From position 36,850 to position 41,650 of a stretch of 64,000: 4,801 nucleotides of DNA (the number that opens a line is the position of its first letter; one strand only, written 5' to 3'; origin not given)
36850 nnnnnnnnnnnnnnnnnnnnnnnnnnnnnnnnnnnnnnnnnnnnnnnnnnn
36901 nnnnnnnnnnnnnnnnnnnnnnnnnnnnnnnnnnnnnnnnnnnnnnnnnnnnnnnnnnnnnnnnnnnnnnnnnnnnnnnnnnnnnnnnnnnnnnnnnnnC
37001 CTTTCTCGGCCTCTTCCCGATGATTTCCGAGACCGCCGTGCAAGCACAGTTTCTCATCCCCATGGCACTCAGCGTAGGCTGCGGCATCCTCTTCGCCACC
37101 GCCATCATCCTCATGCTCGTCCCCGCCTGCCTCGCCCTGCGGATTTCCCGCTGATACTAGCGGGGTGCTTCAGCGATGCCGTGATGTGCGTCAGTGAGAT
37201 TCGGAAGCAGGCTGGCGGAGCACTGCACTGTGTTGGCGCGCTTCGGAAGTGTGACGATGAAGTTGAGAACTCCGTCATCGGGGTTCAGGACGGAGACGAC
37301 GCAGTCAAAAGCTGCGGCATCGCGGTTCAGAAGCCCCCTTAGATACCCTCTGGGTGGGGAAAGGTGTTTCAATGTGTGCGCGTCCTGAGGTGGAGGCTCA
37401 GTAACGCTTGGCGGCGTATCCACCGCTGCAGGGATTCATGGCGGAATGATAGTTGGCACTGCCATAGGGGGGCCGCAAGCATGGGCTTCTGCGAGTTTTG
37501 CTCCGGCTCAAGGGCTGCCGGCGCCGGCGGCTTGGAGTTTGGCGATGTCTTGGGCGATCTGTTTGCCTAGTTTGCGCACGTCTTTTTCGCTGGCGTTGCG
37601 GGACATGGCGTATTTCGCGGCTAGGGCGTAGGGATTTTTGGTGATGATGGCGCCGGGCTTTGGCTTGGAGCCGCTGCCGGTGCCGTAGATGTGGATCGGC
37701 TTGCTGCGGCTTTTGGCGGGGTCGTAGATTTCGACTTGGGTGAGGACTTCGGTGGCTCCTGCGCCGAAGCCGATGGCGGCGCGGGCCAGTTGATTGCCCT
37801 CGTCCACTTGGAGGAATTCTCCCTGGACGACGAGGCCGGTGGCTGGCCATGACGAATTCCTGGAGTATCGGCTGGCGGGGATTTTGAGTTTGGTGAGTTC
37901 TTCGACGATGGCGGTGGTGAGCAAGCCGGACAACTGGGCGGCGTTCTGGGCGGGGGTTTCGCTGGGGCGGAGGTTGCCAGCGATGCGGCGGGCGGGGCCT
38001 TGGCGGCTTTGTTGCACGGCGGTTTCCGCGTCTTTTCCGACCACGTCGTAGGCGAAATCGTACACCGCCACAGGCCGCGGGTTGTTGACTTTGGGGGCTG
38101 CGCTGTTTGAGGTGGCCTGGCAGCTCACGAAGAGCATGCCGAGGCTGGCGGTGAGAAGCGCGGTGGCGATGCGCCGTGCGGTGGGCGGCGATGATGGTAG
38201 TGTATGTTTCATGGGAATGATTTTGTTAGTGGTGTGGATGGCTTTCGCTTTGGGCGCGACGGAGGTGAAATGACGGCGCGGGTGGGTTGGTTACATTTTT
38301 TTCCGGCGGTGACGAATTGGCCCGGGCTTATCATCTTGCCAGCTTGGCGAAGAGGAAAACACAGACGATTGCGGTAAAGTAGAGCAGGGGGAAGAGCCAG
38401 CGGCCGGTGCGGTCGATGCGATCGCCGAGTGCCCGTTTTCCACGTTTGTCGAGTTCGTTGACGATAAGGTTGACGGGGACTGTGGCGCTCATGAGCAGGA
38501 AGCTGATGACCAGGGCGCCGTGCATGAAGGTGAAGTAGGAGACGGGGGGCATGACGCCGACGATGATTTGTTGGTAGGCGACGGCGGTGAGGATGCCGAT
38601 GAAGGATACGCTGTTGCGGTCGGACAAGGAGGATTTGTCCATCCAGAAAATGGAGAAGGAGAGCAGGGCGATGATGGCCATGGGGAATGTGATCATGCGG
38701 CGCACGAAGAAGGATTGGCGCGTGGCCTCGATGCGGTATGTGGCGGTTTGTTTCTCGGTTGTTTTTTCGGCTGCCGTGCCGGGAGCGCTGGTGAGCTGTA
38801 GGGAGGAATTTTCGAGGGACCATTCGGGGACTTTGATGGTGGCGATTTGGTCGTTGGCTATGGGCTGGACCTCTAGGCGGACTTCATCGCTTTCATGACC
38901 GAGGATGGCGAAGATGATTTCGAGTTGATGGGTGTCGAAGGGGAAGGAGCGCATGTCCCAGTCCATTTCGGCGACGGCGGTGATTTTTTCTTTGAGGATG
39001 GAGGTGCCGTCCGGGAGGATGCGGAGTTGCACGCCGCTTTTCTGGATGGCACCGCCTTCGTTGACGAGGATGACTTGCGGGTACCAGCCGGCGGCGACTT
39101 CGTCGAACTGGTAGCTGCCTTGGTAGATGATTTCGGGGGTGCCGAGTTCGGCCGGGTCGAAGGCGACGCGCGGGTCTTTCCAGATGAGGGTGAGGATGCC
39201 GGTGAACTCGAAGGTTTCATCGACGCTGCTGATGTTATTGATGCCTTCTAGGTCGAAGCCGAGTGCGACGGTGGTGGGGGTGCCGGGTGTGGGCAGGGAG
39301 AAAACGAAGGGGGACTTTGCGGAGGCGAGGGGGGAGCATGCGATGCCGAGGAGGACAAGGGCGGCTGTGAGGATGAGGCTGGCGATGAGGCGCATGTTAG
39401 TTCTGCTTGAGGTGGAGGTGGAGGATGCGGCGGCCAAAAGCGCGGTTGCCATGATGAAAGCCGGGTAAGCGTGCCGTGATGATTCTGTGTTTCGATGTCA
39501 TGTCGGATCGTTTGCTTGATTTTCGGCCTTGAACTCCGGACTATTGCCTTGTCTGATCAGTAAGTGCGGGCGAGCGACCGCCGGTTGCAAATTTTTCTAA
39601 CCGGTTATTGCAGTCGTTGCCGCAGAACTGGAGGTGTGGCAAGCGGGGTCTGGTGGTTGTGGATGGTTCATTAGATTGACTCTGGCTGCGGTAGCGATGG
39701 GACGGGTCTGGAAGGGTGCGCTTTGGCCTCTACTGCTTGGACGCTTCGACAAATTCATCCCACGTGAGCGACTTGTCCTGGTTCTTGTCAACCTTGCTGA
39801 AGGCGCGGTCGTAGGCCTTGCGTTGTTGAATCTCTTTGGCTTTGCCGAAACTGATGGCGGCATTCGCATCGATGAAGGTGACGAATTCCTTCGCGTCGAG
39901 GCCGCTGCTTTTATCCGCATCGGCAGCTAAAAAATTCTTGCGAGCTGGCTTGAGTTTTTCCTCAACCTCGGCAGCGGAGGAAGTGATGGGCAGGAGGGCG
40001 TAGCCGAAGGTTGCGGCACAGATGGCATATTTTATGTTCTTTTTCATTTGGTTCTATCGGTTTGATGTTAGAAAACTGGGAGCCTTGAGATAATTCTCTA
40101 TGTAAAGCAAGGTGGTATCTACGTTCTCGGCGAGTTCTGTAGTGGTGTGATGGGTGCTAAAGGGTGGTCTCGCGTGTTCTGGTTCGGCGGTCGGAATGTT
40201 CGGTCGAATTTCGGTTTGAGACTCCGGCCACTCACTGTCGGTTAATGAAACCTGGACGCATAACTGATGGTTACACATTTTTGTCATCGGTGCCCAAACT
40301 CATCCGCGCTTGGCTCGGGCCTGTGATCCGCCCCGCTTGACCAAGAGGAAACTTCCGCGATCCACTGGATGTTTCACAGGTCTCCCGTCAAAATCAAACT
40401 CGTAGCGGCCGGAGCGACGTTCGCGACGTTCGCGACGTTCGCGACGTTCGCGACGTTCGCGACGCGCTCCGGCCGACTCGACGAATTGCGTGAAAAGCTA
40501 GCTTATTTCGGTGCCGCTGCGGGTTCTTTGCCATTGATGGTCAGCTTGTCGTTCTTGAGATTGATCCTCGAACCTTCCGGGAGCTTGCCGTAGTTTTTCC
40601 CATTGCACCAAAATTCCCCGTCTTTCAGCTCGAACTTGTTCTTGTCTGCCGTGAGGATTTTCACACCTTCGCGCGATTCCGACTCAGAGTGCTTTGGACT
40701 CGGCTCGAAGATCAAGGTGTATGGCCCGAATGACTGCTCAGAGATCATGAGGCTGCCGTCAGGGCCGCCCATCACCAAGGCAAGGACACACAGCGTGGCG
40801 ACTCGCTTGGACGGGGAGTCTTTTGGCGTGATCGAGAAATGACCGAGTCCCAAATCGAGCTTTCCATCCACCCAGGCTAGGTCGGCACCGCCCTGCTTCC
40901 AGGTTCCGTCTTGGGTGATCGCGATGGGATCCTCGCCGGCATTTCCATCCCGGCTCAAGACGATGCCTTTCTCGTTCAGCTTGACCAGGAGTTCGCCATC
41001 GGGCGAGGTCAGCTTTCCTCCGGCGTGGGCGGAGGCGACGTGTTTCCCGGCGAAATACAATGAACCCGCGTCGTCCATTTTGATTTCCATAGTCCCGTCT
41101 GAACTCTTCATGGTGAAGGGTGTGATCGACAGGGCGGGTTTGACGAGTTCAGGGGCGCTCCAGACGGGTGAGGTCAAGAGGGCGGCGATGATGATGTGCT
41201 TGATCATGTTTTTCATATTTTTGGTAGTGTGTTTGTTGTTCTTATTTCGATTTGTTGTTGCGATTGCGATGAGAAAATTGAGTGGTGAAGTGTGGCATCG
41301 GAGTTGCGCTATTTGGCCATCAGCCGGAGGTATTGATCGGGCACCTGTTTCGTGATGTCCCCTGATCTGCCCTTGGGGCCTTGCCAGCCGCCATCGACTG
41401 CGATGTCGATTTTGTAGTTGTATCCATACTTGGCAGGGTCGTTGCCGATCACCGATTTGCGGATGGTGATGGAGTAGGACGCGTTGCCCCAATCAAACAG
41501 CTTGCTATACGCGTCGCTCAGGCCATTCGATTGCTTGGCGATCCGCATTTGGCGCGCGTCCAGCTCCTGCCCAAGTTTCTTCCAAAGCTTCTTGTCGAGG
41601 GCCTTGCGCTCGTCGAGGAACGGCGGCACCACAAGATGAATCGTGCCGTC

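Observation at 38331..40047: Prokaryotic pentameric ligand-gated ion channel adjacent to a secreted two-EF-hand calcium-binding protein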

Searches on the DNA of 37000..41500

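Call 55: search_rna_families(source=window, start=37000, end=41500, threshold=evalue, max_evalue=1)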
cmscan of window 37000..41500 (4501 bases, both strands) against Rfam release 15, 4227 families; matches with E-value up to 1: 3.
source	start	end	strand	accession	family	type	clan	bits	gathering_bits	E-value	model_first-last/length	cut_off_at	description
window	40404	40477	-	RF03271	mir-1247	Gene; miRNA;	-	31.8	70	0.013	1-74/74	no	mir-1247 microRNA precursor family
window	38992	39064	+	RF00891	mir-671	Gene; miRNA;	-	23.8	65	0.98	1-84/84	no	mir-671 microRNA precursor family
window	39616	39643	-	RF01350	CRISPR-DR41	Gene; CRISPR;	-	23.3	36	0.23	1-29/29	no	CRISPR RNA direct repeat element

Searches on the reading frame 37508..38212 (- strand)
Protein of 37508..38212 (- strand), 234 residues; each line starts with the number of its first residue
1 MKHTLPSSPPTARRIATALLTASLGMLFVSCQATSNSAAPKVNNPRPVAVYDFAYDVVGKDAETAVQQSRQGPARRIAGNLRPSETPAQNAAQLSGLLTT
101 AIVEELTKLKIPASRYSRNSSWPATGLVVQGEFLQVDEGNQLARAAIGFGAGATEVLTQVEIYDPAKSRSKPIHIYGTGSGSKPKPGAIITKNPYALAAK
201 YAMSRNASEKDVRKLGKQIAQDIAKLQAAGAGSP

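Call 3: search_protein_families(library=pfam, proteins=[window:37508-38212:-], max_evalue=0.01)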
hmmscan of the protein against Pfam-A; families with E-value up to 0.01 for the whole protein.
window:37508-38212:- (234 aa): 1 family
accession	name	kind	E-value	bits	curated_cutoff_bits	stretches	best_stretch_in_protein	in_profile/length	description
PF14366.11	DUF4410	-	4.3e-20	72.4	26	1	82-199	19-120/120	Domain of unknown function (DUF4410)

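Call 19: search_solved_structures(query=window:37508-38212:-, max_evalue=1)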
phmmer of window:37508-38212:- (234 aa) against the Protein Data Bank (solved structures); distinct sequences matched with E-value up to 1: 0.

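Call 23: search_protein_families(library=ncbifam, proteins=[window:37508-38212:-], max_evalue=0.001)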
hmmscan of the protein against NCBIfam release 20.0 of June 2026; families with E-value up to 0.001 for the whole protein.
window:37508-38212:- (234 aa): 0 families

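Call 31: find_homologous_proteins(query=window:37508-38212:-, max_evalue=0.001)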
Query window:37508-38212:- (234 aa): 74 proteins with E <= 0.001 among 1775 candidates.
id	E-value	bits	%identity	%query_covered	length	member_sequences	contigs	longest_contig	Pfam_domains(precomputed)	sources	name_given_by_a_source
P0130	1.1e-144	498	100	100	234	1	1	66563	PF14366.12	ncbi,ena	-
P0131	1.6e-131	455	96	96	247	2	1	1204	PF14366.12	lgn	-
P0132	2.1e-107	376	83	89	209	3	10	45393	PF14366.12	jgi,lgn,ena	-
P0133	2.1e-105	369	77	96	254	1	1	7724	PF14366.12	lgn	-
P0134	1.1e-76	276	57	97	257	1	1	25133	PF14366.12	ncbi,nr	ncbi:MAG: DUF4410 domain-containing protein [Verrucomicrobia bacterium]|nr:DUF4410 domain-containing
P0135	2.2e-76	275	63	84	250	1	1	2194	PF14366.12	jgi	jgi:hypothetical protein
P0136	2.8e-75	271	58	93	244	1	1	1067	PF14366.12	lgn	-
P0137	2.8e-75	271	66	81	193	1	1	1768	PF14366.12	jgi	jgi:hypothetical protein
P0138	6.5e-75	270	57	97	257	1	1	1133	PF14366.12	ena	-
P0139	1.7e-74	268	56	90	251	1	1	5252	PF14366.12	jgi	jgi:hypothetical protein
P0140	2.3e-73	265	61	82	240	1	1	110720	PF14366.12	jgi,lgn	jgi:hypothetical protein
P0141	2.6e-73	265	56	94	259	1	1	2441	PF14366.12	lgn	-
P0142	4.1e-72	261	57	88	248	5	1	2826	PF14366.12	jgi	-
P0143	4.8e-72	260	56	92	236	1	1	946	PF14366.12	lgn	-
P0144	7.4e-72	260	58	94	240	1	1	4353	PF14366.12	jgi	jgi:hypothetical protein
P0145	1.1e-71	259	55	93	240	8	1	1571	PF14366.12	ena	-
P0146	2.9e-71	258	54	91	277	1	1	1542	PF14366.12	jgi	jgi:hypothetical protein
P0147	1.7e-70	255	61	80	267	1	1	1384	PF14366.12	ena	-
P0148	4.1e-70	254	56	88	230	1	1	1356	PF14366.12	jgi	jgi:hypothetical protein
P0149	5.0e-70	254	58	90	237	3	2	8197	PF14366.12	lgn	-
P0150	7.5e-70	253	53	92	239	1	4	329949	PF14366.12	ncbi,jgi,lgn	-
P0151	9.2e-70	253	59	84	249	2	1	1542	PF14366.12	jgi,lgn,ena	-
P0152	1.3e-69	252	56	94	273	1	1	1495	PF14366.12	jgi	jgi:hypothetical protein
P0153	2.4e-69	252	62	81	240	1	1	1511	PF14366.12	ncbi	-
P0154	2.8e-69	251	55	86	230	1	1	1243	PF14366.12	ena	-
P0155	2.9e-69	251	61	81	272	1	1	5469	PF14366.12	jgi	jgi:hypothetical protein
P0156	5.4e-69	250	52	91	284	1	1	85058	PF14366.12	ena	-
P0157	5.9e-69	250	56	92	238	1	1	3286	PF14366.12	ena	-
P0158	7.4e-69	250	59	82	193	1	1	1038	PF14366.12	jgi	jgi:hypothetical protein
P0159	2.6e-68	248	51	94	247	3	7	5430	PF14366.12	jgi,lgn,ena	-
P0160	4.8e-68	247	53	91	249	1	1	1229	PF14366.12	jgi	jgi:hypothetical protein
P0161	5.3e-68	247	60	81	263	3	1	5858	PF14366.12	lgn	-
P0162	6.7e-68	247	60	84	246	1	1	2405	PF14366.12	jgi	jgi:hypothetical protein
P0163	3.2e-67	245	55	90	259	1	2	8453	PF14366.12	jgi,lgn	jgi:hypothetical protein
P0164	3.3e-67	245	59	85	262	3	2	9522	PF14366.12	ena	-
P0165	3.5e-67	245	55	87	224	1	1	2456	PF14366.12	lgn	-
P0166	4.8e-67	244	55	89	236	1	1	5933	PF14366.12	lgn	-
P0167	4.8e-67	244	54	91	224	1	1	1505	PF14366.12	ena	-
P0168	1.6e-66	242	52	92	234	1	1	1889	PF14366.12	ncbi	-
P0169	2.0e-66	242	56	93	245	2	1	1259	PF14366.12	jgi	-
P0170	8.0e-66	240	51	98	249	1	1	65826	PF14366.12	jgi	jgi:hypothetical protein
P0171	9.2e-66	240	61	79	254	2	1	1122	PF14366.12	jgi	-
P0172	1.5e-65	239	58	80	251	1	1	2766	PF14366.12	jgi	jgi:hypothetical protein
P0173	1.8e-65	239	52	91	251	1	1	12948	PF14366.12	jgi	jgi:hypothetical protein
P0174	2.2e-65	239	55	86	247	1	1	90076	PF14366.12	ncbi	-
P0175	2.7e-65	238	54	91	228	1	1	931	PF14366.12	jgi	jgi:hypothetical protein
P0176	2.7e-65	238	58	81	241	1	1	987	PF14366.12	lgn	-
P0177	2.7e-65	238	52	95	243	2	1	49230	PF14366.12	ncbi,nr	ncbi:MAG TPA: DUF4410 domain-containing protein [Verrucomicrobiota bacterium]|nr:DUF4410 domain-cont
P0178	2.9e-65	238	52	95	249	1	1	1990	PF14366.12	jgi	jgi:hypothetical protein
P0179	6.8e-65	237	58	81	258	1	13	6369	PF14366.12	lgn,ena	-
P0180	2.7e-64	235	50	99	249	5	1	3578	PF14366.12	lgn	-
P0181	1.3e-63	233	58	79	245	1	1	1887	PF14366.12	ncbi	-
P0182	3.3e-63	232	50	98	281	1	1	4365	PF14366.12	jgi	jgi:hypothetical protein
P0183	4.0e-63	231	53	92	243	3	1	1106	PF14366.12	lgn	-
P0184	5.5e-63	231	50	91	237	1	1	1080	PF14366.12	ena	-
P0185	7.3e-63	230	52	86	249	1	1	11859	PF14366.12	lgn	-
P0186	7.7e-63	230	55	80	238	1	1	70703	PF14366.12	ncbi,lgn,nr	ncbi:MAG: DUF4410 domain-containing protein [Verrucomicrobia bacterium]|nr:DUF4410 domain-containing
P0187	6.1e-62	227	58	81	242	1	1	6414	PF14366.12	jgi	jgi:hypothetical protein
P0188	4.3e-58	215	54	82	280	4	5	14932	PF14366.12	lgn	-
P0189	2.0e-57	213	56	78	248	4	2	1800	PF14366.12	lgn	-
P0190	2.9e-46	176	47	92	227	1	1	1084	PF14366.12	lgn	-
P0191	3.6e-38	150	42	88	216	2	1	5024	PF14366.12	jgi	jgi:hypothetical protein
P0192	9.4e-28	116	39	79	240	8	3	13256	PF14366.12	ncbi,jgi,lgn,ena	-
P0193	3.0e-27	114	38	76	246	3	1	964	PF14366.12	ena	-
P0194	8.1e-27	113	46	60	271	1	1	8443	PF14366.12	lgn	-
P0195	1.3e-26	112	37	77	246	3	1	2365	PF14366.12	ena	-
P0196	5.3e-26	110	40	75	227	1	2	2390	PF14366.12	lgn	-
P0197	8.0e-26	109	34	84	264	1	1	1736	PF14366.12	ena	-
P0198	2.5e-25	108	35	84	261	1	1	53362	PF14366.12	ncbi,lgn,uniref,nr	ncbi:MAG: DUF4410 domain-containing protein [Pseudomonas sp.]|uniref:DUF4410 domain-containing prote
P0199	6.4e-23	100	38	81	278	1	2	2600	PF14366.12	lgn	-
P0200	1.0e-21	96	41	64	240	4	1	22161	PF14366.12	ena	-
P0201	8.4e-21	93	32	80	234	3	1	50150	PF14366.12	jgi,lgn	jgi:hypothetical protein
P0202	2.8e-20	91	33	85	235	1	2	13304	PF14366.12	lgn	-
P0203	4.1e-17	81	32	84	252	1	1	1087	PF14366.12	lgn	-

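Call 34: find_related_loci(query=A2, collection=metagenome_contigs, flank=8000)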
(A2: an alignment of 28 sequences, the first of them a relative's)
Query A2 (234 aa) in metagenome_contigs; peptide patterns used: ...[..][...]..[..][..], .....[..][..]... (x = any residue, [..] = any of these).
600 stretches matched a pattern (row limit reached: there are more); 498 encode a relative of the query (tblastn E <= 1e-3); the best 80 are kept; 80 distinct loci.
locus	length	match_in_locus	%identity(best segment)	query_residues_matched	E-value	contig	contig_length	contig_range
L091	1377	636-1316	56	13-230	4e-86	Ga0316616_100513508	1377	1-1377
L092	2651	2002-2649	58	13-219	2e-81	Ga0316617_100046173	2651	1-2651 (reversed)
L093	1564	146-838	56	9-230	1e-82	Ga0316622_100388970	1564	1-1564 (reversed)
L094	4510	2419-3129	51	12-230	8e-77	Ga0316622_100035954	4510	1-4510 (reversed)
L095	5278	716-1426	51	12-230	8e-77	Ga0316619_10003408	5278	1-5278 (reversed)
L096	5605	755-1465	51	12-230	8e-77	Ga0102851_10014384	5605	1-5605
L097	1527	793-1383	59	34-230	3e-81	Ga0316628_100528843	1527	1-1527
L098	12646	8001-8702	52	13-234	5e-76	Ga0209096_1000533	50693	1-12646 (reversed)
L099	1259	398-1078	56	14-230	5e-81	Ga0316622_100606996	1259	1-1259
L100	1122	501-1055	61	44-228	1e-79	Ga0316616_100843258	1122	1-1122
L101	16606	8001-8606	54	29-230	7e-72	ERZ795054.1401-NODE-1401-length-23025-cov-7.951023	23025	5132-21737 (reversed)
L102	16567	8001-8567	54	39-230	9e-65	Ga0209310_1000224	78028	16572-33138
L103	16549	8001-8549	56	46-228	1e-63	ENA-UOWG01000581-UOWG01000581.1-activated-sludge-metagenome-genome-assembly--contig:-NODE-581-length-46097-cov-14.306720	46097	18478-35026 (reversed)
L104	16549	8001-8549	56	46-228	1e-63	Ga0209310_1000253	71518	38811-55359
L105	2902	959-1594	47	19-234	4e-63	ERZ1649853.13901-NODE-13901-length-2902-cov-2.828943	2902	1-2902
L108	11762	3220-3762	48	46-226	2e-51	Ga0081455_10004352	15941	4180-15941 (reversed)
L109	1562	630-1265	44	19-226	4e-53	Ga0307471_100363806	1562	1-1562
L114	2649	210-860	42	14-226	2e-50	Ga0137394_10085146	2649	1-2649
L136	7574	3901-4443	37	45-227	3e-36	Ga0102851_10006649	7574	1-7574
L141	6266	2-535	37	46-225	3e-35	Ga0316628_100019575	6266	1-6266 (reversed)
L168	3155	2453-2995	39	45-225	2e-30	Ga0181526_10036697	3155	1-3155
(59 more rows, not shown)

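Call 37: search_protein_families(library=pfam, proteins=[L168:1-2310:+, L114:1126-2649:+, L136:4504-5871:+, L108:2657-3016:+, L109:2-406:+, L108:3927-4328:-, L141:2965-3372:-], max_evalue=0.01)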
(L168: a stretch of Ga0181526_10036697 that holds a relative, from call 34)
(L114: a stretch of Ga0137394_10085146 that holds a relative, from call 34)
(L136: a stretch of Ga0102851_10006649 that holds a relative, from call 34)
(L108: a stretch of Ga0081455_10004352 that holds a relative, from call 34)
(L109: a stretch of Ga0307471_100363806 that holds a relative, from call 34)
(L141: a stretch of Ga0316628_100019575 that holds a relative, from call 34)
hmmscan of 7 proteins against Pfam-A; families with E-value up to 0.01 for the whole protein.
L168:1-2310:+ (769 aa): 4 families
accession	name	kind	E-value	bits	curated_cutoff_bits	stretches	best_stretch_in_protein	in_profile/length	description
PF00873.25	ACR_tran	-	8.4e-237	788.9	28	1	1-758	276-1020/1021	AcrB/AcrD/AcrF family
PF03176.21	MMPL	-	1.9e-12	47.2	20.5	2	50-225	140-316/333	MMPL family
PF02355.23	SecD_SecF_C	-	8.1e-05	22.6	20.5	1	55-211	30-184/189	Protein export membrane protein SecD/SecF, C-terminal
PF02460.24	Patched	-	0.006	16.8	23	1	67-210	19-154/156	Patched SSD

L114:1126-2649:+ (508 aa): 4 families
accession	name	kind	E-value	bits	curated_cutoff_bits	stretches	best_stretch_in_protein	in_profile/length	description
PF00884.28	Sulfatase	-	3.9e-51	174.6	25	1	20-354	1-300/301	Sulfatase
PF16347.10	SGSH_C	-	3e-07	31.1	29.3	1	313-355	11-53/154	N-sulphoglucosamine sulphohydrolase, C-terminal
PF14707.11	Sulfatase_C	-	4.8e-06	27.6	30.9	1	394-468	2-84/127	C-terminal region of aryl-sulfatase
PF01663.27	Phosphodiest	-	0.0042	17.2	23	0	204-292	136-220/342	Type I phosphodiesterase / nucleotide pyrophosphatase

L136:4504-5871:+ (455 aa): 2 families
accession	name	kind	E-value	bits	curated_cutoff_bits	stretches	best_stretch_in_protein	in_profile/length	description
PF16576.10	HlyD_D23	-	1.2e-07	31.7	30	1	87-360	18-213/214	Barrel-sandwich domain of CusB or HlyD membrane-fusion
PF13437.12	HlyD_3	-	4.8e-07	30.9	22.2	1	246-357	1-105/106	HlyD family secretion protein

L108:2657-3016:+ (119 aa): 0 families

L109:2-406:+ (134 aa): 1 family
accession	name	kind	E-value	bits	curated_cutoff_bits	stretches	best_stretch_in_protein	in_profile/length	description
PF03729.18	DUF308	-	1.5e-20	73.7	25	2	14-84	1-72/73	Short repeat of unknown function (DUF308)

L108:3927-4328:- (133 aa): 0 families

L141:2965-3372:- (135 aa): 0 families

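Call 38: predict_structure(alignment_id=A2)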
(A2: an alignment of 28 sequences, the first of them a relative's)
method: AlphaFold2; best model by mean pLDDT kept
length: 234 residues; sequences in the alignment: 28
mean_pLDDT: 66.4   pTM: 0.62
mean pLDDT of the five models: 66.4, 65.3, 64.7, 64.7, 61.1
residues with pLDDT >= 90: 57; 70-90: 52; 50-70: 52; < 50: 73
segments of 3 or more residues with pLDDT < 50: 1-3, 30-36, 59-70, 72-75, 139-154, 179-205, 232-234
pLDDT, mean of each block of 10 residues (from residue 1): 52 54 52 54 91 71 45 50 73 88 96 96 94 62 33 56 90 71 33 37 59 88 89 47
secondary structure, 60 per line:
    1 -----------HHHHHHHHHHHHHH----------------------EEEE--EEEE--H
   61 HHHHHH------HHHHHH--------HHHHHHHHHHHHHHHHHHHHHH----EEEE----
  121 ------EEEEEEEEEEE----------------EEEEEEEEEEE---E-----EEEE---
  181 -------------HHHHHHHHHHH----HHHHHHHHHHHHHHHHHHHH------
elements in order: H12-25 E48-51 E54-57 H60-66 H73-78 H87-108 E113-116 E127-137 E154-164 E174-177 H194-204 H209-228
